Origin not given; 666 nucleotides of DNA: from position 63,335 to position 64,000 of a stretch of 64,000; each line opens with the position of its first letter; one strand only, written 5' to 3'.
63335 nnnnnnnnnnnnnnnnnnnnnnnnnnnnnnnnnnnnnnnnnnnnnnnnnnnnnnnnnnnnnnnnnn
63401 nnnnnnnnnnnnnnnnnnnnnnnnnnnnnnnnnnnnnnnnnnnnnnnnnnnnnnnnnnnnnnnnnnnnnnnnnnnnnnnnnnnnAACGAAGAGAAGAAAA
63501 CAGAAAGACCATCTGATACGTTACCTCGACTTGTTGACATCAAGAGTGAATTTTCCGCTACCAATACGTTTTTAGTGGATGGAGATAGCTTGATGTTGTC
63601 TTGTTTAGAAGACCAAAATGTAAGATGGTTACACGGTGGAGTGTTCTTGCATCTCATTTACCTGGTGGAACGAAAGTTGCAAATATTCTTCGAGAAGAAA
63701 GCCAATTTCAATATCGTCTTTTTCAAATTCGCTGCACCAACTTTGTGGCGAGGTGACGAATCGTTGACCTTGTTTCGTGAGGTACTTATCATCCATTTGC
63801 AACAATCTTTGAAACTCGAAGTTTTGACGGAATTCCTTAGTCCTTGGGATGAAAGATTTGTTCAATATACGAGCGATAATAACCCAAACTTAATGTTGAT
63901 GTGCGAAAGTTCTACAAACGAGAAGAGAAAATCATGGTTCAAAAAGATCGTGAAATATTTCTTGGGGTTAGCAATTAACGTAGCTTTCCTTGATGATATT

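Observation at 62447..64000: DDX60-like antiviral helicase gene adjacent to the Ro60 cluster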

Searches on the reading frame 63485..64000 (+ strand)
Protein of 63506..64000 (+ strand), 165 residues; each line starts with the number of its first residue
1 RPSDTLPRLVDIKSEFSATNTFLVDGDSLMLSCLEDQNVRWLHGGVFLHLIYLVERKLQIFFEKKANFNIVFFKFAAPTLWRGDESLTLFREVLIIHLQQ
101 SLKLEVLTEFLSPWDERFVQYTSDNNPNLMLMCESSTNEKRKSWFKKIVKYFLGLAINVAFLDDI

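Call 7: search_solved_structures(query=window:63506-64000:+, max_evalue=10, show_alignments=3)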
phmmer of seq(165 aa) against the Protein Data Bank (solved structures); distinct sequences matched with E-value up to 10: 11.
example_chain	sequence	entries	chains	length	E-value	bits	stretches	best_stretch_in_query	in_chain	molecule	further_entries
7ase_f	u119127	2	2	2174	3.9e-07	33.1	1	6-135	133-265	kDDX60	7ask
9o0h_B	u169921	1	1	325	0.015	18.2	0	19-50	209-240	Transcription factor ETV6,Non-receptor tyrosine-protein kinase TNK1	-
5l0p_A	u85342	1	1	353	0.022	17.6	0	19-50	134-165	Transcription factor ETV6, Transcription factor ETV6, Transcription factor ETV6, Ferric up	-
7n2b_A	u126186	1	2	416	0.027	17.3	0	19-51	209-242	Transcription factor ETV6,Transcription factor ETV6,Transcription factor ETV6,3TEL-rigid-D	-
9eau_B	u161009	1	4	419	0.055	16.3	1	107-156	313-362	Spike glycoprotein E2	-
9e4q_A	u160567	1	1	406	0.056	16.3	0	19-50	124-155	Transcription factor ETV6,DARPin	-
7vga_B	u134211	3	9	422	0.31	13.9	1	111-155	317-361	Spike glycoprotein E2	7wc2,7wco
7fd2_B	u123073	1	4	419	0.54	13.1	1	111-155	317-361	Envelope glycoprotein 2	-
9cpl_A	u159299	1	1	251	0.58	13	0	19-50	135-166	2TEL/Non-receptor tyrosine-protein kinase TNK1 fusion protein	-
7v4t_B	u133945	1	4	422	0.75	12.7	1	111-155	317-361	E2 glycoprotein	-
5v8e_A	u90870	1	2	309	0.97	12.3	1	90-139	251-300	Bacillus cereus PatB1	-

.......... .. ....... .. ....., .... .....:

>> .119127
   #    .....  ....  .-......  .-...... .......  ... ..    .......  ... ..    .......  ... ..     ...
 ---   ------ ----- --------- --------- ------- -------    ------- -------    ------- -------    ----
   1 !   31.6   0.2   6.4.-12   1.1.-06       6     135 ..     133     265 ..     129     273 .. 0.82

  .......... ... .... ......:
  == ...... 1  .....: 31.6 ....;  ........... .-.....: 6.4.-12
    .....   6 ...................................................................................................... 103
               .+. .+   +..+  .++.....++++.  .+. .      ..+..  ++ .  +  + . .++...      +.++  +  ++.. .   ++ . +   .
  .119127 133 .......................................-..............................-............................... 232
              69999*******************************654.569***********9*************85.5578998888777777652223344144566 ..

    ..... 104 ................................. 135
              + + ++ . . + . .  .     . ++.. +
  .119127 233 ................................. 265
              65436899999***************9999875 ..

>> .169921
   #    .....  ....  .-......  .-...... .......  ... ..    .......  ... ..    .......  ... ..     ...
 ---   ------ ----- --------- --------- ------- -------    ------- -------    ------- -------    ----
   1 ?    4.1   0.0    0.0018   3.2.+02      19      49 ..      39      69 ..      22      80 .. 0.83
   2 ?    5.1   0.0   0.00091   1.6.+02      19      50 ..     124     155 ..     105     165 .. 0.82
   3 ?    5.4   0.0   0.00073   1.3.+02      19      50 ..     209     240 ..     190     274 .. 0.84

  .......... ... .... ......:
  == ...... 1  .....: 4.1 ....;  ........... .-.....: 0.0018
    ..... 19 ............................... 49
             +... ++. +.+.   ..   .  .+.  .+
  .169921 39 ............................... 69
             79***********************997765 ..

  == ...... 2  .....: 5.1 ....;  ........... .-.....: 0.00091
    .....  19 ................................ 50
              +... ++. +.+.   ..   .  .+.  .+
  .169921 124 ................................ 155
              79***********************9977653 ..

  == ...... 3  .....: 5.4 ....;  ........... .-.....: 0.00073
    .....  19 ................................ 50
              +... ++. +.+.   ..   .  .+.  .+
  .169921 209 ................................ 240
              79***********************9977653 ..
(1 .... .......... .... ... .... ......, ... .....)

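Call 8: find_homologous_proteins(query=window:63506-64000:+)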
Query seq(165 aa) (165 aa): 1 proteins with E <= 0.001 among 25 candidates.
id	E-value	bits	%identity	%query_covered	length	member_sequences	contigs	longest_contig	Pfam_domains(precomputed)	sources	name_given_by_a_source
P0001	7.6e-67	242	82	82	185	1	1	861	PF23002.3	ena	-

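Call 11: find_encoding_contigs(protein=P0001, flank=10000)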
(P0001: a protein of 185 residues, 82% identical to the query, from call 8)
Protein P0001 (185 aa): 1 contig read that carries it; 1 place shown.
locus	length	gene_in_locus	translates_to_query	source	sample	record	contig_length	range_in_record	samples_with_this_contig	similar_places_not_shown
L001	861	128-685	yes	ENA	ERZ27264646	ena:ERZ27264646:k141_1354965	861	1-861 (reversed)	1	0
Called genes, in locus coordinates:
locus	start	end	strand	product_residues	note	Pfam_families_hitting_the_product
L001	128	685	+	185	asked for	PF23002:PIN-like_DDX60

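Call 16: search_protein_representatives(protein=window:63506-64000:+)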
Query: 165 residues. Proteins with E-value up to 0.001 (for the whole library): 320; up to 1e-10: 50; up to 1e-30: 2. The best 150 are listed.
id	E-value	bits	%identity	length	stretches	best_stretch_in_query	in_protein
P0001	2.4e-67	241.9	82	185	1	30-165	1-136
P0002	5.6e-33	130.1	43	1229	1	6-165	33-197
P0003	9.0e-28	113.2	50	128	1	11-123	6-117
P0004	4.7e-26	107.6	41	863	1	7-152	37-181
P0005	5.0e-23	97.8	41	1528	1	11-165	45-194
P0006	9.7e-23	96.9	38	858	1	7-137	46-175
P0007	1.3e-22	96.4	38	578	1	10-137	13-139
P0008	2.8e-22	95.4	37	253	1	6-138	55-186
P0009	2.9e-21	92.0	43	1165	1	9-165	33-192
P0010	3.1e-20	88.7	41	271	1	8-135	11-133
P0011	7.7e-20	87.4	37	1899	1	6-138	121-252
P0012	7.2e-19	84.3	35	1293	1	10-164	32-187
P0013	4.4e-18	81.7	37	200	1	19-149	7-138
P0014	4.8e-18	81.6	37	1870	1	7-138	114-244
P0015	4.4e-17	78.5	36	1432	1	7-136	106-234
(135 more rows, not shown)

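Call 17: search_protein_families(library=pfam, proteins=[P0002, P0005, P0009, P0011, P0012, P0014], max_evalue=0.00001)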
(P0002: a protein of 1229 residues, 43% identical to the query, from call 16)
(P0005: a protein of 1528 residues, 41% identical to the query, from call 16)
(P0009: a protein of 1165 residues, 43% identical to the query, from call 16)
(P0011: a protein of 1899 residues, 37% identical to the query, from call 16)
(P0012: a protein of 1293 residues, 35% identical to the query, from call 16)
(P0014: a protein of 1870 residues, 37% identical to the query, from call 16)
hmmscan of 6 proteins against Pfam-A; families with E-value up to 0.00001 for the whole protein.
P0002 (1229 aa): 3 families
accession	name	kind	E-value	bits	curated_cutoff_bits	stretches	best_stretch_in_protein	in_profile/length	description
PF00270.35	DEAD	-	2.8e-25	89.4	26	1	791-948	3-163/167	DEAD/DEAH box helicase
PF23002.2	PIN-like_DDX60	-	1.7e-19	70.6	27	1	35-209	20-185/225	ATP-dependent RNA helicase DDX60, PIN-like domain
PF04851.21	ResIII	-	7e-14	52.5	22.5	1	793-947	9-163/164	Type III restriction enzyme, res subunit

P0005 (1528 aa): 4 families
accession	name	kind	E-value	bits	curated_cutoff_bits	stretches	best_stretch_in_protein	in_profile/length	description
PF23002.2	PIN-like_DDX60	-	1.2e-30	107.1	27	1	49-237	27-218/225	ATP-dependent RNA helicase DDX60, PIN-like domain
PF00270.35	DEAD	-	8e-22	78.2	26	1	733-889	4-163/167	DEAD/DEAH box helicase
PF04851.21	ResIII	-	1.5e-13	51.4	22.5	1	737-887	20-162/164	Type III restriction enzyme, res subunit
PF00271.37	Helicase_C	-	1.4e-08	35.4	23.5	1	1194-1273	31-110/110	Helicase conserved C-terminal domain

P0009 (1165 aa): 3 families
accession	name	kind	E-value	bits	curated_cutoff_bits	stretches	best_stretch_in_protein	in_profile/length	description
PF00270.35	DEAD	-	5.1e-26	91.8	26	1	724-879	4-161/167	DEAD/DEAH box helicase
PF23002.2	PIN-like_DDX60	-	1e-21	77.8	27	1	41-230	30-212/225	ATP-dependent RNA helicase DDX60, PIN-like domain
PF04851.21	ResIII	-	1.5e-15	57.9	22.5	1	728-878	20-162/164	Type III restriction enzyme, res subunit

P0011 (1899 aa): 4 families
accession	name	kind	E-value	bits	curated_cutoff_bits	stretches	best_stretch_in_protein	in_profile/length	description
PF23002.2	PIN-like_DDX60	-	4.9e-47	160.6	27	1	122-320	19-205/225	ATP-dependent RNA helicase DDX60, PIN-like domain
PF00270.35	DEAD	-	9.6e-26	90.9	26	1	927-1085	4-166/167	DEAD/DEAH box helicase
PF04851.21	ResIII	-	4.7e-16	59.6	22.5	1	929-1080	10-162/164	Type III restriction enzyme, res subunit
PF00271.37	Helicase_C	-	2.4e-09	37.8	23.5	1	1423-1505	27-110/110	Helicase conserved C-terminal domain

P0012 (1293 aa): 3 families
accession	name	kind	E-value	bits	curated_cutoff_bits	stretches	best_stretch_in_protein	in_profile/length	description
PF23002.2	PIN-like_DDX60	-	2e-28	99.8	27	1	30-218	20-203/225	ATP-dependent RNA helicase DDX60, PIN-like domain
PF00271.37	Helicase_C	-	1.5e-09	38.5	23.5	1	1128-1200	39-110/110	Helicase conserved C-terminal domain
PF00270.35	DEAD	-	5e-07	30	26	0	741-793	109-163/167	DEAD/DEAH box helicase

P0014 (1870 aa): 4 families
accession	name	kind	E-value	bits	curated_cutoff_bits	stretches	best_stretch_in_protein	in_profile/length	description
PF23002.2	PIN-like_DDX60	-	9.6e-41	140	27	1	110-298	15-193/225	ATP-dependent RNA helicase DDX60, PIN-like domain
PF00270.35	DEAD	-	1.1e-24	87.5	26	1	896-1054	4-165/167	DEAD/DEAH box helicase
PF04851.21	ResIII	-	1e-13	51.9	22.5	1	896-1051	8-163/164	Type III restriction enzyme, res subunit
PF00271.37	Helicase_C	-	2.1e-12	47.7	23.5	1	1391-1469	34-110/110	Helicase conserved C-terminal domain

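Call 21: find_encoding_contigs(protein=P0002, flank=10000, max_places=3)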
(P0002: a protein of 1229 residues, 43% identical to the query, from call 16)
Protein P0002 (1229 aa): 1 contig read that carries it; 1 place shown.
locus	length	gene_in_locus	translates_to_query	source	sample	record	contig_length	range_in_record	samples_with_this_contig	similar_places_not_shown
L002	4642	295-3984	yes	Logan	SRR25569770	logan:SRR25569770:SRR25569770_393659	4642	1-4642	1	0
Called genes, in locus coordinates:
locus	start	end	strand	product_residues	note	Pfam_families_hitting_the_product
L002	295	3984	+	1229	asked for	PF23002:PIN-like_DDX60, PF00270:DEAD, PF04851:ResIII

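Call 22: list_cluster_members(proteins=[P0002, P0005, P0009, P0011, P0014, P0004, P0006, P0012])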
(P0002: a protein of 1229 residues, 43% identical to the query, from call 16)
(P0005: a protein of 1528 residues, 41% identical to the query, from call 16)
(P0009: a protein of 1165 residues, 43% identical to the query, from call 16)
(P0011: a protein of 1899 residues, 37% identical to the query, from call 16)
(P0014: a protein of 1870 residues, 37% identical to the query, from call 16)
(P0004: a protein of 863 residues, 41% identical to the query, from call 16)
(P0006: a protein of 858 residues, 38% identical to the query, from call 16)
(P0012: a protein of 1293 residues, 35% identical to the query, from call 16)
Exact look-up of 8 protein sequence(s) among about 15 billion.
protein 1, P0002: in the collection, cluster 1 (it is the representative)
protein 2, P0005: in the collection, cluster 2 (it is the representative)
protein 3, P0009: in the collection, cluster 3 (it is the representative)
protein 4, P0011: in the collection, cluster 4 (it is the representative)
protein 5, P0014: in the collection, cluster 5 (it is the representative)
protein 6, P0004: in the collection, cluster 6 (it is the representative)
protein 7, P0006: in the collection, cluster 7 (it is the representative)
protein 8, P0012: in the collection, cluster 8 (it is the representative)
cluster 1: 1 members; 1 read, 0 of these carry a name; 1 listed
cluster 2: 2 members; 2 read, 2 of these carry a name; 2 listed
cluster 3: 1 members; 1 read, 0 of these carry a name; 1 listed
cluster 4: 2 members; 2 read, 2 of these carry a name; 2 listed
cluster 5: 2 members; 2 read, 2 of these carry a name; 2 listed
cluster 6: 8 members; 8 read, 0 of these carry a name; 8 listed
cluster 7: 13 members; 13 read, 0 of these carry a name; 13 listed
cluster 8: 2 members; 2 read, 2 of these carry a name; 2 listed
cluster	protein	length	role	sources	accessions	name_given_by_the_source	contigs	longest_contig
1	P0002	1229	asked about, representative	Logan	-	-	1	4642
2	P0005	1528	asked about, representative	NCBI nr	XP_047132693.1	probable ATP-dependent RNA helicase DDX60 [Hydra vulgaris]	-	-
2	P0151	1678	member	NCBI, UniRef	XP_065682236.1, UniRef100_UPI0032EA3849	LOW QUALITY PROTEIN: probable ATP-dependent RNA helicase DDX60 isoform X1 [Hydra vulgaris] | LOW QUALITY PROTEIN: probable ATP-dependent RNA helicase DDX60 isoform X1 n=1 Tax=Hydra ...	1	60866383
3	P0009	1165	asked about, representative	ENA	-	-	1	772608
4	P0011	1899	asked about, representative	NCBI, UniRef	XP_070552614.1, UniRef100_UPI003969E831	probable ATP-dependent RNA helicase DDX60 isoform X2 [Ptychodera flava] | probable ATP-dependent RNA helicase DDX60 isoform X2 n=1 Tax=Ptychodera flava TaxID=63121 ...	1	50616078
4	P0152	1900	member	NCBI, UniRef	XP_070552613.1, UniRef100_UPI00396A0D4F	probable ATP-dependent RNA helicase DDX60 isoform X1 [Ptychodera flava] | probable ATP-dependent RNA helicase DDX60 isoform X1 n=1 Tax=Ptychodera flava TaxID=63121 ...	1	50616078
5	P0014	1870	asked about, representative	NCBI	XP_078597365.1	putative ATP-dependent RNA helicase DDX60 isoform X2 [Branchiostoma floridae x ...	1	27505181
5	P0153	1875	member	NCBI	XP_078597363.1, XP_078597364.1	putative ATP-dependent RNA helicase DDX60 isoform X1 [Branchiostoma floridae x ...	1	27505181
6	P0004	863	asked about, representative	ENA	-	-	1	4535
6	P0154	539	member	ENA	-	-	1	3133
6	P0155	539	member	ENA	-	-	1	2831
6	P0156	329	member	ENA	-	-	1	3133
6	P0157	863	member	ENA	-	-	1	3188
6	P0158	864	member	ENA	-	-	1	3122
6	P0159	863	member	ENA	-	-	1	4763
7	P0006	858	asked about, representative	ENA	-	-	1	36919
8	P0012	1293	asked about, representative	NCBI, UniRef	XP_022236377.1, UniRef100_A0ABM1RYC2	probable ATP-dependent RNA helicase DDX60, partial [Limulus polyphemus] | Probable ATP-dependent RNA helicase DDX60 n=1 Tax=Limulus polyphemus TaxID=6850 ...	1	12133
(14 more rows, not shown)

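Call 23: find_encoding_contigs(protein=P0151, flank=10000, max_places=2)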
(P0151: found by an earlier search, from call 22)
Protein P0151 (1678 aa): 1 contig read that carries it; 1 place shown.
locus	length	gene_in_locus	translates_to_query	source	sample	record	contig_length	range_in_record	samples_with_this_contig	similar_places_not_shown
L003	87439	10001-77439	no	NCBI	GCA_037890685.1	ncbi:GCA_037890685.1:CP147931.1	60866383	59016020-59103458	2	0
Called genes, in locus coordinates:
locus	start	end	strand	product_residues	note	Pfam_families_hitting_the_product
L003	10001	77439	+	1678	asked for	PF23002:PIN-like_DDX60, PF04851:ResIII, PF00270:DEAD, PF00271:Helicase_C, PF26076:WHD_DDX60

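Call 24: find_encoding_contigs(protein=P0009, flank=10000, max_places=2)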
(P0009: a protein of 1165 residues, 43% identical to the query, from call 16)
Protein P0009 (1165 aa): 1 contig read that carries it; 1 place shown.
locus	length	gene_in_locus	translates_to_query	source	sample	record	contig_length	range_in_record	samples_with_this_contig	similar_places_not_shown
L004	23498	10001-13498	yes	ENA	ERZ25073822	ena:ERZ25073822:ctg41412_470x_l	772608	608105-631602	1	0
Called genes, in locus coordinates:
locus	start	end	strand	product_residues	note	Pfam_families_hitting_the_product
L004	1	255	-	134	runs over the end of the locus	-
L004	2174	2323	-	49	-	-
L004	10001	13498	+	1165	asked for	PF23002:PIN-like_DDX60, PF00270:DEAD, PF04851:ResIII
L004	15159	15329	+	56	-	-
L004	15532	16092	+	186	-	PF00271:Helicase_C, PF26076:WHD_DDX60 (faint)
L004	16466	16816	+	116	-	-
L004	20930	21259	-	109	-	-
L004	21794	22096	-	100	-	-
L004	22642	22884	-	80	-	-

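Call 42: find_homologous_proteins(query=P0002, max_evalue=1e-20)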
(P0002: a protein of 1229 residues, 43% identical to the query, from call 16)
Query P0002 (1229 aa): 2 proteins with E <= 1e-20 among 8000 candidates.
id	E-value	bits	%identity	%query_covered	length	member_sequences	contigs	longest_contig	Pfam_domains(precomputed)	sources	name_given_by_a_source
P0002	0.0e+0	2849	100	100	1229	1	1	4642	PF00270.36,PF23002.3,PF04851.22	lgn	-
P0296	1.1e-116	409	30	74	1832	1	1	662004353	PF00270.36,PF26167.2,PF26076.1,PF00271.38,PF23002.3,PF04851.22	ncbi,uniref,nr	ncbi:putative ATP-dependent RNA helicase DDX60 [Microcaecilia unicolor]|uniref:Probable ATP-dependen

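Call 43: find_related_loci(query=window:63506-64000:+, collection=metagenome_contigs, flank=10000)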
Query window:63506-64000:+ (165 aa) in metagenome_contigs; peptide patterns used: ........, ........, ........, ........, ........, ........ (x = any residue, [..] = any of these).
219 stretches matched a pattern, but none encodes a relative of the query by tblastn (E <= 1e-3).

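Call 55: predict_structure(alignment_id=A2)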
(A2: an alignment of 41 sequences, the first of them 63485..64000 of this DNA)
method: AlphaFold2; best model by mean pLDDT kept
length: 172 residues; sequences in the alignment: 41
mean_pLDDT: 89.0   pTM: 0.82
mean pLDDT of the five models: 89.0, 88.6, 88.6, 88.6, 88.3
residues with pLDDT >= 90: 130; 70-90: 16; 50-70: 26; < 50: 0
segments of 3 or more residues with pLDDT < 50: none
pLDDT, mean of each block of 10 residues (from residue 1): 60 62 79 96 88 91 94 96 95 95 98 98 97 94 88 94 91 64
secondary structure, 60 per line:
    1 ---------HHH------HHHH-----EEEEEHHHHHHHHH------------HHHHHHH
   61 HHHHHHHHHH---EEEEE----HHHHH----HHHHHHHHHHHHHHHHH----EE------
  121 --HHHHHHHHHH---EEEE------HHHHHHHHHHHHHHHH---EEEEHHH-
elements in order: H19-22 E28-32 H33-41 H54-70 E74-78 H83-87 H92-108 H123-132 E136-139 H146-161 E165-168

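Call 57: fold_search(model_id=the predicted structure, library=pdb)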
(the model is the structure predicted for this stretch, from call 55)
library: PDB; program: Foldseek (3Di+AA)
matches with E <= 10: 1192; with E <= 0.001: 0
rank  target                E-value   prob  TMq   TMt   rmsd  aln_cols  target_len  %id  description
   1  7mxw_Z                1.1e-02  0.98  0.45  0.24   7.9       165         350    9  Crystal structure of human exonuclease 1 Exo1 (WT) in complex with 5' flap DNA (uf1) (released 2023-05-10)
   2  7ji4                  1.3e-02  0.98  0.44  0.56   5.4       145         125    9  Universal stress protein (USP) domain of KdpD histidine kinase in complex with second messenger c-di-AMP (released 2021-05-26)
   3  5f4h_B                1.6e-02  0.95  0.38  0.18   5.7       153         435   12  Archael RuvB-like Holiday junction helicase (released 2016-12-21)
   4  3qea_Z                2.0e-02  0.98  0.48  0.26   8.4       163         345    9  Crystal structure of human exonuclease 1 Exo1 (WT) in complex with DNA (complex II) (released 2011-04-20)
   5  5ts2_D                2.3e-02  0.92  0.39  0.41   6.2       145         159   14  Crystal structure of a phosphopantetheine adenylyltransferase (CoaD, PPAT) from Pseudomonas aeruginosa bound to dephos (released 2016-11-09)
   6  6ofu_B                2.3e-02  0.44  0.24  0.17  10.2       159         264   16  X-ray crystal structure of the YdjI aldolase from Escherichia coli K12 (released 2019-04-24)
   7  3qe9_Y                2.5e-02  0.92  0.41  0.22   8.2       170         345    9  Crystal structure of human exonuclease 1 Exo1 (D173A) in complex with DNA (complex I) (released 2011-04-20)
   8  5t9j_A                2.6e-02  0.96  0.44  0.22   6.7       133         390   11  Crystal Structure of human GEN1 in complex with Holliday junction DNA in the upper interface (released 2016-09-21)
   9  8oya_A                2.6e-02  0.80  0.36  0.16   6.3       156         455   13  Time-resolved SFX structure of the class II photolyase complexed with a thymine dimer (10 microsecond pump probe delay (released 2023-11-22)
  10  7ase_f                2.8e-02  0.96  0.49  0.07   4.3       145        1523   26  43S preinitiation complex from Trypanosoma cruzi with the kDDX60 helicase (released 2021-04-14)
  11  2xad_B                2.8e-02  0.92  0.44  0.32   7.1       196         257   12  Crystal structure of deacetylase-teicoplanin complex in biosynthesis pathway of teicoplanin (released 2011-03-02)
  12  5t9j_B                2.8e-02  0.84  0.38  0.19   6.9       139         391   13  Crystal Structure of human GEN1 in complex with Holliday junction DNA in the upper interface (released 2016-09-21)
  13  2xrz_A                2.8e-02  0.80  0.35  0.16   6.3       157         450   13  X-ray structure of archaeal class II CPD photolyase from Methanosarcina mazei in complex with intact CPD-lesion (released 2011-09-14)
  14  4utu_A                3.0e-02  0.30  0.21  0.18  10.2       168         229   10  Structural and biochemical characterization of the N- acetylmannosamine-6-phosphate 2-epimerase from Clostridium perfr (released 2014-10-15)
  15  7mxr_Z                3.2e-02  0.97  0.48  0.26   7.2       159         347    9  Crystal structure of human exonuclease 1 Exo1 (WT) in complex with 5' recessed-end DNA (r-2) (released 2023-05-10)
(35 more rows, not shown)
